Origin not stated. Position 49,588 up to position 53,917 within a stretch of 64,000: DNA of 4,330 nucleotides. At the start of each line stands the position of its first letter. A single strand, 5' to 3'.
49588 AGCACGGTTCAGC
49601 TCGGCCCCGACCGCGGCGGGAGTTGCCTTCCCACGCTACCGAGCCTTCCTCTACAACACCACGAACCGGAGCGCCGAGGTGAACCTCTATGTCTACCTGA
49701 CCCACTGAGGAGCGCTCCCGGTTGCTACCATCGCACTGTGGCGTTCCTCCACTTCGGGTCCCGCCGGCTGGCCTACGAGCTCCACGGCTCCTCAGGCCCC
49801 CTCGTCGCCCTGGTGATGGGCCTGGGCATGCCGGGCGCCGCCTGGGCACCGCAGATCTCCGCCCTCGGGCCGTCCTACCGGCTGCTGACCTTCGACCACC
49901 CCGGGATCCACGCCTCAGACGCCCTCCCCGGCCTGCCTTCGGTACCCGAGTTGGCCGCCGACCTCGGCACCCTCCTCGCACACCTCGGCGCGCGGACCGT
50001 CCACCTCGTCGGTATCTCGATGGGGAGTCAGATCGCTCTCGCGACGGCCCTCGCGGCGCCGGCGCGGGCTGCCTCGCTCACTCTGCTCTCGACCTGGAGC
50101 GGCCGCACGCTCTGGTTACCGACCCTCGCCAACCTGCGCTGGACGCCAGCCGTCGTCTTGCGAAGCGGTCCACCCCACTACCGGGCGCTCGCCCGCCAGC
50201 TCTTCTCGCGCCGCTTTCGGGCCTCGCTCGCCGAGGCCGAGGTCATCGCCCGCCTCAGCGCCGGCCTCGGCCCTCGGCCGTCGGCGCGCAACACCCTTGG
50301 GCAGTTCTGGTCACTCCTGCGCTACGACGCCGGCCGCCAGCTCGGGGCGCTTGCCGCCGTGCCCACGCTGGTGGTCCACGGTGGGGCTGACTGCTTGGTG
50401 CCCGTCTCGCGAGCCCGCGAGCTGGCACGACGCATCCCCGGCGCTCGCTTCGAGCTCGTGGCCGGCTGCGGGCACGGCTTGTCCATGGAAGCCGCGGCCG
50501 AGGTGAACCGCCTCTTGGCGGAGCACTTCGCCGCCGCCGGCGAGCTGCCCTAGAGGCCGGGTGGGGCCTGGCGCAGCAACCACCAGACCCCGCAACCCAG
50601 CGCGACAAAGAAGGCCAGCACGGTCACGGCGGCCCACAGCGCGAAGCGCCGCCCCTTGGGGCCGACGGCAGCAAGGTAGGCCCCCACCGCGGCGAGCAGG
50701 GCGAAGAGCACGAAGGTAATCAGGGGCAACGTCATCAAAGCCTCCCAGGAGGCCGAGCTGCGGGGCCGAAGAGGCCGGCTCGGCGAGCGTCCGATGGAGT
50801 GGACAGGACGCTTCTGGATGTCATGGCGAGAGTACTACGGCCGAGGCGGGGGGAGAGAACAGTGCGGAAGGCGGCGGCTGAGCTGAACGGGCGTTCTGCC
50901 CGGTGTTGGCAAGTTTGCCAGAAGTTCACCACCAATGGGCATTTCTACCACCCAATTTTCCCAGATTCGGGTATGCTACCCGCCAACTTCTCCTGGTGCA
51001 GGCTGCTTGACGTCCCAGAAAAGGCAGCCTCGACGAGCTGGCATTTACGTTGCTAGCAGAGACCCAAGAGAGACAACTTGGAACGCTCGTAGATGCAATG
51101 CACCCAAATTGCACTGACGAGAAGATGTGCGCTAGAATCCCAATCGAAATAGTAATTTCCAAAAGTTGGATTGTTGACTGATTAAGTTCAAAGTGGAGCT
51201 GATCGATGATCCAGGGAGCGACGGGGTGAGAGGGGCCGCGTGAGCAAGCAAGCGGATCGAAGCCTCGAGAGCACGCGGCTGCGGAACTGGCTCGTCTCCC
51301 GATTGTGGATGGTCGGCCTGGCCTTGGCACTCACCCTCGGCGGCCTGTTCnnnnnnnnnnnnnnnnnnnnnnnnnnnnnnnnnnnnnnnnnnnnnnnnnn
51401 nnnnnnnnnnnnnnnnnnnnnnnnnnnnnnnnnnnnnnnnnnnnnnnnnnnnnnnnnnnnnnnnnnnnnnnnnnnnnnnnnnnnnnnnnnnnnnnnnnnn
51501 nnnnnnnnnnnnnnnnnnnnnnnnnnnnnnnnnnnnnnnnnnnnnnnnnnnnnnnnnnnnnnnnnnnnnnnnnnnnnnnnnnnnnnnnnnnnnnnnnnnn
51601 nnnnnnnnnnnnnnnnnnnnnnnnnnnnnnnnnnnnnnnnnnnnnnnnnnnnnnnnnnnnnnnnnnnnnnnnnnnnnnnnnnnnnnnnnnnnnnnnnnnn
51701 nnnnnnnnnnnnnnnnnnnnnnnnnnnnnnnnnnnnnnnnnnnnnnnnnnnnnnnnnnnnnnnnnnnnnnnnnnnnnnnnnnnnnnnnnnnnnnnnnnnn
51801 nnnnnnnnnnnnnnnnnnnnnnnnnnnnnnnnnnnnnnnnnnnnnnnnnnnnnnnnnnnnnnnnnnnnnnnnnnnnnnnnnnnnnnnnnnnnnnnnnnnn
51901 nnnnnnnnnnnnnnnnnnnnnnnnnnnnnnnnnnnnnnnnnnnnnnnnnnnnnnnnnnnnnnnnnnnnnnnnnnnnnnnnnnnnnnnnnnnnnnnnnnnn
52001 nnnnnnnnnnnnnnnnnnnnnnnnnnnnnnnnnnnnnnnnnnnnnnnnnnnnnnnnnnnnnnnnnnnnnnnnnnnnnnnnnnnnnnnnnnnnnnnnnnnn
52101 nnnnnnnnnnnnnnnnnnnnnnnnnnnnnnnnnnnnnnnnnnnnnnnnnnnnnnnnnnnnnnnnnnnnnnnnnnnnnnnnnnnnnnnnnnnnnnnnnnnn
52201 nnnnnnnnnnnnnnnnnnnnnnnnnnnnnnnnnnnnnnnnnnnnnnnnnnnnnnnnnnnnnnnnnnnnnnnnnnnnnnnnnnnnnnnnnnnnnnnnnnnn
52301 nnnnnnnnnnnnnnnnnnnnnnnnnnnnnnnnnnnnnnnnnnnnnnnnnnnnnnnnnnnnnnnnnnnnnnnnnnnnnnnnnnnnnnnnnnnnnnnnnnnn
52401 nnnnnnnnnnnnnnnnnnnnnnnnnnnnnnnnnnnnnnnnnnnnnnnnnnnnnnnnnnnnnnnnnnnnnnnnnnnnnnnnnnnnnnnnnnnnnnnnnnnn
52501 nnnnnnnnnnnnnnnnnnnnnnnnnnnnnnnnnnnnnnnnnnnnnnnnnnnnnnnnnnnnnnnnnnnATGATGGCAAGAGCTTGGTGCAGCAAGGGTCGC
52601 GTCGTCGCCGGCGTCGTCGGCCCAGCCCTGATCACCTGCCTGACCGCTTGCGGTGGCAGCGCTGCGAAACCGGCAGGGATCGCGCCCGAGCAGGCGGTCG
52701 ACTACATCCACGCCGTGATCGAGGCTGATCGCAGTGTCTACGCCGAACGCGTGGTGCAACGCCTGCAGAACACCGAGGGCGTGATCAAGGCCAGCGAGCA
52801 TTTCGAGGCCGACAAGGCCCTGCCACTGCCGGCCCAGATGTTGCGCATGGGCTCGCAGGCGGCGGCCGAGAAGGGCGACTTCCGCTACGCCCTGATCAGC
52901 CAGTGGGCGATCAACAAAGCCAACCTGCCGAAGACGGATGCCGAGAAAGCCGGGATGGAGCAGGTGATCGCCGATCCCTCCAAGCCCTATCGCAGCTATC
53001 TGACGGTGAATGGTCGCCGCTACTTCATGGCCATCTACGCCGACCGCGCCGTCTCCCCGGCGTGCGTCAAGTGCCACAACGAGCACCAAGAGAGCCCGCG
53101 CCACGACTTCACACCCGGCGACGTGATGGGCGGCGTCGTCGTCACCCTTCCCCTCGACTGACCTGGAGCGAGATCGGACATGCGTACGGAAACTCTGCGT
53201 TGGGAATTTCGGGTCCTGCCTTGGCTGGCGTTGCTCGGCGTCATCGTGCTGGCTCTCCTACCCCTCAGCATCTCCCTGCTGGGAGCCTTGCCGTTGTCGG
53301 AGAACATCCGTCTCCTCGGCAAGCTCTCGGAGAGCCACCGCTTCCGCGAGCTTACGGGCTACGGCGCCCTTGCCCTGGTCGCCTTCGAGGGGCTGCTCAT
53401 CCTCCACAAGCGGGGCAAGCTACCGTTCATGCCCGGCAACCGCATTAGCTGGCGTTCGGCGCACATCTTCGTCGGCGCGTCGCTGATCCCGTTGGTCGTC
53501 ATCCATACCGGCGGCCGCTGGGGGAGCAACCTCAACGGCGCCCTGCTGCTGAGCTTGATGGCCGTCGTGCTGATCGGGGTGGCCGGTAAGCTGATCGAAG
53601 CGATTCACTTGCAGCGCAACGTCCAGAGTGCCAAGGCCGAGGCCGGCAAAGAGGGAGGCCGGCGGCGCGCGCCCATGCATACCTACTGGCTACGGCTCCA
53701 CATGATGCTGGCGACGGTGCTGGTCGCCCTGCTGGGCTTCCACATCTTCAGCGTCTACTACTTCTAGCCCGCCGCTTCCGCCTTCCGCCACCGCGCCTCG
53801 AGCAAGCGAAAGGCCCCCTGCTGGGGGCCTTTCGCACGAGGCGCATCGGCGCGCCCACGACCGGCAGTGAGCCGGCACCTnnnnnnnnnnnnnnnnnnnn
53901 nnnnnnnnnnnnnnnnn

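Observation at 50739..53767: A σ54-type promoter with an upstream palindrome drives an operon of an 11-heme cytochrome, a DUF3365 heme lipoprotein and a b-type membrane cytochrome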

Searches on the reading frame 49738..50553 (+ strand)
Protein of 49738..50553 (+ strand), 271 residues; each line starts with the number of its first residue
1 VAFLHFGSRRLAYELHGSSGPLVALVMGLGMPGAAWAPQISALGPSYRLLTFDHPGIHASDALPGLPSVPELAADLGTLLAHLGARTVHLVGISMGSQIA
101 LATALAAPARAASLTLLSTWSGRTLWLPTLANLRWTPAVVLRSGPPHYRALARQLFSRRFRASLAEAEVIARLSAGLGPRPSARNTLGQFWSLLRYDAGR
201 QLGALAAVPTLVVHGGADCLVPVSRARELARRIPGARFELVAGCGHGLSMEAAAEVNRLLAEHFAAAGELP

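Call 3: search_protein_families(library=pfam, proteins=[window:49738-50553:+], max_evalue=0.1)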
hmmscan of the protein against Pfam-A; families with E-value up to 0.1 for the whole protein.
window:49738-50553:+ (271 aa): 8 families
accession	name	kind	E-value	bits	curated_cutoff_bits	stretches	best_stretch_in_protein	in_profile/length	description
PF00561.26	Abhydrolase_1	-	7.8e-24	85.1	25.8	1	22-252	2-244/245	alpha/beta hydrolase fold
PF12697.13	Abhydrolase_6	-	9e-14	53.1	26.3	1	28-258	6-216/217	Alpha/beta hydrolase family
PF12146.15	Hydrolase_4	-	2e-12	47.4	27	1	46-251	31-237/239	Serine aminopeptidase, S33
PF08386.16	Abhydrolase_4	-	0.0003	21.3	21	1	204-264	31-91/103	TAP-like protein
PF03096.20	Ndr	-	0.0032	16.7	23.3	1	66-192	79-203/283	Ndr family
PF00975.26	Thioesterase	-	0.035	14.7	26.4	0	50-111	31-91/226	Thioesterase domain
PF02230.22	Abhydrolase_2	-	0.043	14.1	23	0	84-120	103-139/217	Phospholipase/Carboxylesterase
PF00756.26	Esterase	-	0.048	13.9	22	1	88-119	117-148/251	Putative esterase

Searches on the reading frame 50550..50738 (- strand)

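Call 3: search_protein_families(library=pfam, proteins=[window:50550-50738:-], max_evalue=0.1)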
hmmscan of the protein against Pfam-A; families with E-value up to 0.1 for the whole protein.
window:50550-50738:- (62 aa): 2 families
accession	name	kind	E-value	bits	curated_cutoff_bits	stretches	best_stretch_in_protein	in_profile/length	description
PF18184.6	SLATT_3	-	0.0066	17.1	26.3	1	11-57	27-70/155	SMODS and SLOG-associating 2TM effector domain 3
PF20221.3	DUF6580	-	0.016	15.9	27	1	8-54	69-114/162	Family of unknown function (DUF6580)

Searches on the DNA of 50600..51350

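Call 83: search_rna_families(source=window, start=50600, end=51350, threshold=evalue, max_evalue=1)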
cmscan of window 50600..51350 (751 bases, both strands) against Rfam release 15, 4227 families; matches with E-value up to 1: 0.
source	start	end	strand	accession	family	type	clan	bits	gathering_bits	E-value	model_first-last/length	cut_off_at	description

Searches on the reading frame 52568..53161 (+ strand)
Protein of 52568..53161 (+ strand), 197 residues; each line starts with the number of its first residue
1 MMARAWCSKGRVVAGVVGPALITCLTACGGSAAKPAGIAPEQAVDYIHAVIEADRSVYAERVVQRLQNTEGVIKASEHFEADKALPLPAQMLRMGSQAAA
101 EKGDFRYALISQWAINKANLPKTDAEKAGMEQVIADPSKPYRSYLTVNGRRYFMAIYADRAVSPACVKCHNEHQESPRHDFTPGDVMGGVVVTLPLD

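Call 3: search_protein_families(library=pfam, proteins=[window:52568-53161:+], max_evalue=0.1)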
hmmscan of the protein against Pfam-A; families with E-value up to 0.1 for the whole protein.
window:52568-53161:+ (197 aa): 1 family
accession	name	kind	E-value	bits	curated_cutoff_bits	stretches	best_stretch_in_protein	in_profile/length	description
PF11845.13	Tll0287-like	-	1.7e-17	64.6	24.1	1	44-195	12-144/144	Tll0287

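Call 4: search_protein_families(library=ncbifam, proteins=[window:52568-53161:+], max_evalue=0.1)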
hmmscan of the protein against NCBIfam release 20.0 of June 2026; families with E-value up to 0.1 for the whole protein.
window:52568-53161:+ (197 aa): 0 families

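Call 40: search_solved_structures(query=window:52568-53158:+, max_evalue=1, show_alignments=3)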
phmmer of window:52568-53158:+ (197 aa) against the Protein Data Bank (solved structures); distinct sequences matched with E-value up to 1: 0.

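Call 43: search_solved_structures(query=A4, max_evalue=1, show_alignments=3)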
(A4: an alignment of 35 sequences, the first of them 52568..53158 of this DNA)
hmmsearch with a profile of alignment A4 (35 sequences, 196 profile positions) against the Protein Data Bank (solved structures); distinct sequences matched with E-value up to 1: 2.
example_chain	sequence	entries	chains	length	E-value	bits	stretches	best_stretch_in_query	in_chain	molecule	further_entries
5b82_A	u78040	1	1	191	0.34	13.7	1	115-176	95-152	Tll0287 protein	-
27xj_A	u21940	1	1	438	0.38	13.5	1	123-177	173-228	glucan 1,4-alpha-glucosidase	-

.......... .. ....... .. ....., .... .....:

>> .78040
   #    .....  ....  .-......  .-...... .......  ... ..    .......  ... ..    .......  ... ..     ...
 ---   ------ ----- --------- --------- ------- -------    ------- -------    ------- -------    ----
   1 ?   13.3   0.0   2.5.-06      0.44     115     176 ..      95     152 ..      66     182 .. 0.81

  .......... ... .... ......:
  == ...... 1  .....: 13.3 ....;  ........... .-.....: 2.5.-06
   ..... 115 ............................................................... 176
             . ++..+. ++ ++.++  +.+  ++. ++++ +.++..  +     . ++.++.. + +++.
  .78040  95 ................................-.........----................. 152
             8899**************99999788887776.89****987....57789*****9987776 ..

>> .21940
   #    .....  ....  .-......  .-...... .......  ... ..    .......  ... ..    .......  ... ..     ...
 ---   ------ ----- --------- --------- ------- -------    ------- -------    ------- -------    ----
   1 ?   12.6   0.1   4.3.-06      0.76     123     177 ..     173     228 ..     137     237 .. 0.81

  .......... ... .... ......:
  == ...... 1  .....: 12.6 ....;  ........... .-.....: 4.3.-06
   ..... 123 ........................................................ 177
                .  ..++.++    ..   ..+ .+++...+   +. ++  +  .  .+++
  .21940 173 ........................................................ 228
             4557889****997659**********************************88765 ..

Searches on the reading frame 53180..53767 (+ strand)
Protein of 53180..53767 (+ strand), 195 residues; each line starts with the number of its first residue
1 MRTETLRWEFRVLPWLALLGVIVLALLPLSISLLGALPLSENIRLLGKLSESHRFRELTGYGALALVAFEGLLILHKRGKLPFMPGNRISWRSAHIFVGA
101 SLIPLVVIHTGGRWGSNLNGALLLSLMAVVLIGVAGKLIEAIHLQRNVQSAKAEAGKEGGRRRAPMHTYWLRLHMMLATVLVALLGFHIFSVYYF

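Call 3: search_protein_families(library=pfam, proteins=[window:53180-53767:+], max_evalue=0.1)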
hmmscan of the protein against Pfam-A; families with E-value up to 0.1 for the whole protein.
window:53180-53767:+ (195 aa): 0 families

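Call 4: search_protein_families(library=ncbifam, proteins=[window:53180-53767:+], max_evalue=0.1)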
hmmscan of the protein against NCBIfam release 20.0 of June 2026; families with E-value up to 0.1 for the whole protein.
window:53180-53767:+ (195 aa): 0 families

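Call 7: find_homologous_proteins(query=window:53180-53764:+)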
Query window:53180-53764:+ (195 aa): 24 proteins with E <= 0.001 among 5810 candidates.
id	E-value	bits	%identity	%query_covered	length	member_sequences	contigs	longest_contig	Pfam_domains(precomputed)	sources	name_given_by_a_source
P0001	1.7e-118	412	100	100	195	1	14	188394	-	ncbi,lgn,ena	-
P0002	8.4e-51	191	48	97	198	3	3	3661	-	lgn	-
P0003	5.1e-46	175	50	98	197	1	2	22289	-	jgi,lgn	jgi:nitrite reductase (NADH) large subunit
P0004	4.6e-42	162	48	97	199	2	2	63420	-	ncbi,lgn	-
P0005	2.0e-37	147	40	97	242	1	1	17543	-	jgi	jgi:hypothetical protein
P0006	6.0e-36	143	36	81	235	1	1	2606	-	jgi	jgi:hypothetical protein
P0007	1.2e-34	138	48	74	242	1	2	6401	-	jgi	jgi:hypothetical protein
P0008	8.5e-34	136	37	97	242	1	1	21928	-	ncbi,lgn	-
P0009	2.7e-33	134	37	97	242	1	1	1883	-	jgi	jgi:hypothetical protein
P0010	6.1e-31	126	36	97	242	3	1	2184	PF14358.12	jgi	jgi:hypothetical protein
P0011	7.5e-28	116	34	97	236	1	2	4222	-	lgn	-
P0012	5.6e-27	113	38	97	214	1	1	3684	-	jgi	jgi:hypothetical protein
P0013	4.3e-26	110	38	97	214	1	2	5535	-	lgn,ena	-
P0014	1.4e-25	109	37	97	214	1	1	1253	-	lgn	-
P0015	1.8e-25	108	37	97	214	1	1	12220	-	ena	-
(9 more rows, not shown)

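Call 34: predict_structure(alignment_id=A3)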
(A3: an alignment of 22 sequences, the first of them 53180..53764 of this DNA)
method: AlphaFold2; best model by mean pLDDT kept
length: 195 residues; sequences in the alignment: 22
mean_pLDDT: 84.5   pTM: 0.74
mean pLDDT of the five models: 84.5, 82.9, 82.3, 81.8, 80.4
residues with pLDDT >= 90: 49; 70-90: 128; 50-70: 16; < 50: 2
segments of 3 or more residues with pLDDT < 50: none
pLDDT, mean of each block of 10 residues (from residue 1): 65 91 88 78 80 89 89 88 86 89 88 81 91 92 88 69 78 92 88 76
secondary structure, 60 per line:
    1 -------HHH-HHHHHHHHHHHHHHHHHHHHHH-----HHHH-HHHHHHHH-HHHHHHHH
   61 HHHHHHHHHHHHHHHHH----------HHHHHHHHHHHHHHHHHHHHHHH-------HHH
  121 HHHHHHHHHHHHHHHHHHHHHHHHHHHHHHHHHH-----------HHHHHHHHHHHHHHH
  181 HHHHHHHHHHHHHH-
elements in order: H12-33 H39-42 H44-51 H53-77 H88-110 H118-154 H166-194

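Call 51: search_protein_representatives(alignment_id=A3)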
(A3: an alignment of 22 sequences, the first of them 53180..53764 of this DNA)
Query: 22 sequences, 207 profile positions. Proteins with E-value up to 0.001 (for the whole library): 1006; up to 1e-10: 287; up to 1e-30: 27. The best 150 are listed.
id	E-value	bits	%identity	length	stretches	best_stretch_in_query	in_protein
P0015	2.1e-84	299.0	-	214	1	1-207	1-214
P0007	3.7e-80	285.1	-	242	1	1-207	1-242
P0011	1.2e-73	263.9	-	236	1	1-207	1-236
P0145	1.1e-68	247.6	-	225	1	1-207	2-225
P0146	4.3e-62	226.1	-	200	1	1-207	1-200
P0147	1.6e-61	224.3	-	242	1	1-207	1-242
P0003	3.7e-60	219.8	-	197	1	1-207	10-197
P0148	2.6e-57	210.5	-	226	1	1-207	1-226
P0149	9.3e-54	198.9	-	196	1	1-207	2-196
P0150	2.7e-51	190.8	-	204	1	3-207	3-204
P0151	3.8e-51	190.4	-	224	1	1-207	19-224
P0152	4.5e-44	167.3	-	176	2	1-140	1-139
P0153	4.2e-43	164.1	-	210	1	2-207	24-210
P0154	1.9e-40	155.4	-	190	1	1-207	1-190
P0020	2.3e-40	155.2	-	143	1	67-207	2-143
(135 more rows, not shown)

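Call 52: search_protein_families(library=pfam, alignment_id=A1, max_evalue=1)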
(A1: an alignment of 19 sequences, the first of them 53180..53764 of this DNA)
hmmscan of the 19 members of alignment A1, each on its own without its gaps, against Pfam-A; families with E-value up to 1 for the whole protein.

A. member 1, window:53180-53764:+ (195 aa): 0 families

B. families by the number of members that match (of 19 scanned): 11 families
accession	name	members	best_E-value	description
PF14358.11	DUF4405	14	4.9e-06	Domain of unknown function (DUF4405)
PF01292.26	Ni_hydr_CYTB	6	0.00019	Prokaryotic cytochrome b561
PF01794.25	Ferric_reduct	4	0.0083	Ferric reductase like transmembrane component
PF13301.11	DUF4079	2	9e-05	Protein of unknown function (DUF4079)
PF08592.16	Anthrone_oxy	1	0.08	Anthrone oxygenase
PF25487.1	ETR1_N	1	0.15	Ethylene receptor 1-like, N-terminal domain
PF11857.13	DUF3377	1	0.21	Domain of unknown function (DUF3377)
PF25025.1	EF-Ts_N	1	0.24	Elongation factor Ts, mitochondrial, N-terminal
PF23021.3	6TM_2nd_PGAP2IP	1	0.32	PGAP2IP, second transmembrane domain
PF00662.26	Proton_antipo_N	1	0.67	NADH-Ubiquinone oxidoreductase (complex I), chain 5 N-terminus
PF09990.14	DUF2231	1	0.69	Predicted membrane protein (DUF2231)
